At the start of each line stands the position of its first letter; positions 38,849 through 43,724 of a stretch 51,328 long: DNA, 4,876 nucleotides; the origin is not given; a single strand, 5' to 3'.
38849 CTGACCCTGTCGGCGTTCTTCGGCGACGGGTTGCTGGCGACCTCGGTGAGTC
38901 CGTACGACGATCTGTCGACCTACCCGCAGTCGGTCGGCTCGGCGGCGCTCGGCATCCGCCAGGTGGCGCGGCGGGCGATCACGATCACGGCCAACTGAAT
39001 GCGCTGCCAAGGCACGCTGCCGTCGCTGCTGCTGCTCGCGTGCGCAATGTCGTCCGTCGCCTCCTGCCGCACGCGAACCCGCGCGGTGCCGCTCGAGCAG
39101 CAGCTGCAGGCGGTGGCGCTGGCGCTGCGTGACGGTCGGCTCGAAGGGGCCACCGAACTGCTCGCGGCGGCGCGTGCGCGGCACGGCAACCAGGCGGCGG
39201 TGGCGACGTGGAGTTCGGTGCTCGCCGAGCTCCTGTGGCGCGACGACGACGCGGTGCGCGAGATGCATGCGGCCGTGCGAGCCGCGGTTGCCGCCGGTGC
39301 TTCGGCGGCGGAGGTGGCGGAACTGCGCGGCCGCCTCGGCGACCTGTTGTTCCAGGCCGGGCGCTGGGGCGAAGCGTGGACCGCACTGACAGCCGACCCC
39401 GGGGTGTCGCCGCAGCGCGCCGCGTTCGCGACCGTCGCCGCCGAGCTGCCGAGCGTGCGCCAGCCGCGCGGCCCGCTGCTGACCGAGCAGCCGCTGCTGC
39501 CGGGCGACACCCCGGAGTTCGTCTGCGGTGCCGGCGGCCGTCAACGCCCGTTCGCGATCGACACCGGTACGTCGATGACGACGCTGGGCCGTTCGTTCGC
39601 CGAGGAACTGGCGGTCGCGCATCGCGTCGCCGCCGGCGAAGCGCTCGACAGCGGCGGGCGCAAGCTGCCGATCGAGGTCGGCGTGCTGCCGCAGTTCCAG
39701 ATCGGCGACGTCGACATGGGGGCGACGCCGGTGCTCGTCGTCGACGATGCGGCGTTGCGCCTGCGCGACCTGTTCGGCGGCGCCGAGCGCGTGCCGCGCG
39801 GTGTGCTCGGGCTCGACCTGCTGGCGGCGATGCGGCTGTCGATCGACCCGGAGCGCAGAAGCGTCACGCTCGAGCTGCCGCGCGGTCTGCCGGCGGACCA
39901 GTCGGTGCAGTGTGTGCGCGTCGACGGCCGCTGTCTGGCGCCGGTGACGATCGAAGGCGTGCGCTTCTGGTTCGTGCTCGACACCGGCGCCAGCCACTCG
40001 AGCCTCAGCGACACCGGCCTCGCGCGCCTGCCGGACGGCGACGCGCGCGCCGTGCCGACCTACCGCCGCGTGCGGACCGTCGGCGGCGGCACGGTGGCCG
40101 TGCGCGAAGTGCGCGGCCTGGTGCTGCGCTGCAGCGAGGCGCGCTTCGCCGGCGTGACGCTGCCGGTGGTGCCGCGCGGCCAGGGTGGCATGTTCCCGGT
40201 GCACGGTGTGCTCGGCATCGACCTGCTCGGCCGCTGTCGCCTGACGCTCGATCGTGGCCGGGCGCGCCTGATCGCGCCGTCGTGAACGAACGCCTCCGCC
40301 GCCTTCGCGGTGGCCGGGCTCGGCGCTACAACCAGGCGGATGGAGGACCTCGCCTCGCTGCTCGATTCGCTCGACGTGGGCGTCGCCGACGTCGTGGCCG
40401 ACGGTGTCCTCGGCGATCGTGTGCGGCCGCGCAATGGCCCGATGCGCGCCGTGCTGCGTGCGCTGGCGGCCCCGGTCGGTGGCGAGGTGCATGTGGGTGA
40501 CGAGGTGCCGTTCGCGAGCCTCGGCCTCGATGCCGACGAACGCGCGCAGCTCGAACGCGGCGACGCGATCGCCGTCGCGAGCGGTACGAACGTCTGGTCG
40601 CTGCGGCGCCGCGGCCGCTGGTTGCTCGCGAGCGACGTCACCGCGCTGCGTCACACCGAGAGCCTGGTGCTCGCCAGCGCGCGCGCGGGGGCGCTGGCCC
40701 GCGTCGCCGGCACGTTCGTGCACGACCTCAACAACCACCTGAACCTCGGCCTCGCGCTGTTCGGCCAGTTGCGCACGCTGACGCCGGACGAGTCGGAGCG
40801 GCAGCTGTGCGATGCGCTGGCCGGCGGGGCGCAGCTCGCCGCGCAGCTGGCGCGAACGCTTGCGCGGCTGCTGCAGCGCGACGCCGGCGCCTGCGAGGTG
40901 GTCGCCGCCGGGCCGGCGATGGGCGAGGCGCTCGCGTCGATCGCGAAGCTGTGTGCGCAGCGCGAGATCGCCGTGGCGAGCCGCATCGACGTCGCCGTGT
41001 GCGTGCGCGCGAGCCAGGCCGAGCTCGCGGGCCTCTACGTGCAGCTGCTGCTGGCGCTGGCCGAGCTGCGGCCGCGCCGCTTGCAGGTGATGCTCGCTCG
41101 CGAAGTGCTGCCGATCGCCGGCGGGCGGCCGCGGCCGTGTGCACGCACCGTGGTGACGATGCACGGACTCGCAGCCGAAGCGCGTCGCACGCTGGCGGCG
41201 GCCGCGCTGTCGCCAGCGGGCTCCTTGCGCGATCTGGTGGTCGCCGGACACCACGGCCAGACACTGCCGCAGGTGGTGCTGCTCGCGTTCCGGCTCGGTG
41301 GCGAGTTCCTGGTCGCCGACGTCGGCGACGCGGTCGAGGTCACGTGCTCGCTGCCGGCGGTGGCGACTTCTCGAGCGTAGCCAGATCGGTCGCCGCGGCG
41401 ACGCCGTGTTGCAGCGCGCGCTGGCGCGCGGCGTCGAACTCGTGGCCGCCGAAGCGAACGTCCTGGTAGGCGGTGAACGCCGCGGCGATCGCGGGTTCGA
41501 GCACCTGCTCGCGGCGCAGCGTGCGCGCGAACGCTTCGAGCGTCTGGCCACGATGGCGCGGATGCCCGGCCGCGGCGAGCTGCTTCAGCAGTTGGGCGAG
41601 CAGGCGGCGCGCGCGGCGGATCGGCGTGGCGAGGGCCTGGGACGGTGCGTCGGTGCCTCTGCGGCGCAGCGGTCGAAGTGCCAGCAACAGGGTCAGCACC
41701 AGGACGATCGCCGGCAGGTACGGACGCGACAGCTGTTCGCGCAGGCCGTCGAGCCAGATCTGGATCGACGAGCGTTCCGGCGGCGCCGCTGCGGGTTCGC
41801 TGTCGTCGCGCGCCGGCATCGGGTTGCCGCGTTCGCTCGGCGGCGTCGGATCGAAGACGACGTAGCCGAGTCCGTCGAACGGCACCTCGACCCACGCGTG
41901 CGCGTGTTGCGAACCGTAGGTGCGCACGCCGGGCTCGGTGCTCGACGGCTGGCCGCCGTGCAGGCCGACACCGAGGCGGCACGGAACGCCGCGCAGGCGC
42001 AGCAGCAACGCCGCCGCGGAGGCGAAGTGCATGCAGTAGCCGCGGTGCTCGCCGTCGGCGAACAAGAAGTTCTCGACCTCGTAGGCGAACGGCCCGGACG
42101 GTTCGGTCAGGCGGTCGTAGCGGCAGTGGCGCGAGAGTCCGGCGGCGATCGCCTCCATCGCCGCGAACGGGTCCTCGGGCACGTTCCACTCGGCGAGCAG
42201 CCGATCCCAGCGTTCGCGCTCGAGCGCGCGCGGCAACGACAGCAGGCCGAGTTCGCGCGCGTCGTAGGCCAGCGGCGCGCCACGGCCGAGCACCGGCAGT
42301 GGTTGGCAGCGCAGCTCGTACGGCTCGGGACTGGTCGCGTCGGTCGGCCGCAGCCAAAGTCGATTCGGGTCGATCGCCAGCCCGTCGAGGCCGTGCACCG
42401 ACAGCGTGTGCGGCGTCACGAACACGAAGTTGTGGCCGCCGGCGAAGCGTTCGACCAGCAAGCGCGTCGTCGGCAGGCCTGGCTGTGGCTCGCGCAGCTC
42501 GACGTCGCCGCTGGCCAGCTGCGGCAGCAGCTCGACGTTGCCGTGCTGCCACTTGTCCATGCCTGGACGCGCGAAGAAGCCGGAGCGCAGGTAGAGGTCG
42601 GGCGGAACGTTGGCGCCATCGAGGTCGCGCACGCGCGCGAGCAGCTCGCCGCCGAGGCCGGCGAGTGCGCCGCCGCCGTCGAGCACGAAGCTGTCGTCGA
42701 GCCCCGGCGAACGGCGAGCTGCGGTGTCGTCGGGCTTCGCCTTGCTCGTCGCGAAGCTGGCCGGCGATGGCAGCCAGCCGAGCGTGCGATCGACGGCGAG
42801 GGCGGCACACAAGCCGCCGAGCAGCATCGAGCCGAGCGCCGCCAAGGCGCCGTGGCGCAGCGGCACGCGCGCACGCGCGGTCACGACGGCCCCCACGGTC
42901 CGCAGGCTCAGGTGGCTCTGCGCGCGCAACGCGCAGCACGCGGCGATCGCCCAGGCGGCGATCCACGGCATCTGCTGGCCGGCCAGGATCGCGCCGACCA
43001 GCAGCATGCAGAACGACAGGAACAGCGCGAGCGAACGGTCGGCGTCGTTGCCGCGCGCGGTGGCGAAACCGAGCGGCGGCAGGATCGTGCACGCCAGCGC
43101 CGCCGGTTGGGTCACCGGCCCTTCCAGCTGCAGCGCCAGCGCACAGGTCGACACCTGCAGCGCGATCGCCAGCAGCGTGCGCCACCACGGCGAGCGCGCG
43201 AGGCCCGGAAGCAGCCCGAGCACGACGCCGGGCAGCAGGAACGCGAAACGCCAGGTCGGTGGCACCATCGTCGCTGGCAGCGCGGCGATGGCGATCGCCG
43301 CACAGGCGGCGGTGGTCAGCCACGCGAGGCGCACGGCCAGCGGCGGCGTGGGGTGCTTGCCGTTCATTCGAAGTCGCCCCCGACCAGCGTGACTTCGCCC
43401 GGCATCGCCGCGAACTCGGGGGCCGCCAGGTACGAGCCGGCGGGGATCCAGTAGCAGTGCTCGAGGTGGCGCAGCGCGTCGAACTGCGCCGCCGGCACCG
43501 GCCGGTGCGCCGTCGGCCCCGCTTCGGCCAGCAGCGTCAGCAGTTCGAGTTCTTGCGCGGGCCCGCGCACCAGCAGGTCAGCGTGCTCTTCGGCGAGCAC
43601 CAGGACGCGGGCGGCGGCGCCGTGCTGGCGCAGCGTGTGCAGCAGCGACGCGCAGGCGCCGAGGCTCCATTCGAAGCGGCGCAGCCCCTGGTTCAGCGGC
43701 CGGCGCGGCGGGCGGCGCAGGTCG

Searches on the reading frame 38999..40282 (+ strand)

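Call 24: search_protein_families(library=pfam, proteins=[window:38999-40282:+], max_evalue=0.00001)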
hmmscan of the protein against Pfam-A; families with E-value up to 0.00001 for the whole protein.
window:38999-40282:+ (428 aa): 2 families
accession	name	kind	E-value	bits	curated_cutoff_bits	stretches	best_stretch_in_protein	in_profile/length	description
PF13650.11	Asp_protease_2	-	7.7e-21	75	24.3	2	314-408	1-89/90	Aspartyl protease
PF13975.11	gag-asp_proteas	-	4.3e-14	53.3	28.2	1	315-412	2-92/92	gag-polyprotein putative aspartyl protease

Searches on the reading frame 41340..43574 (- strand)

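Call 26: search_protein_families(library=pfam, proteins=[window:41340-43574:-], max_evalue=0.00001)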
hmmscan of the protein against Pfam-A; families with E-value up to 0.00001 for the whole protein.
window:41340-43574:- (744 aa): 2 families
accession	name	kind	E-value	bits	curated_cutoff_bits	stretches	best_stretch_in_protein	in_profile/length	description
PF01841.26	Transglut_core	-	1.9e-16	60.7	23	1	466-576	11-108/108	Transglutaminase-like superfamily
PF13559.11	DUF4129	-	2.9e-10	40.5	24.8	1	659-723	2-66/69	Domain of unknown function (DUF4129)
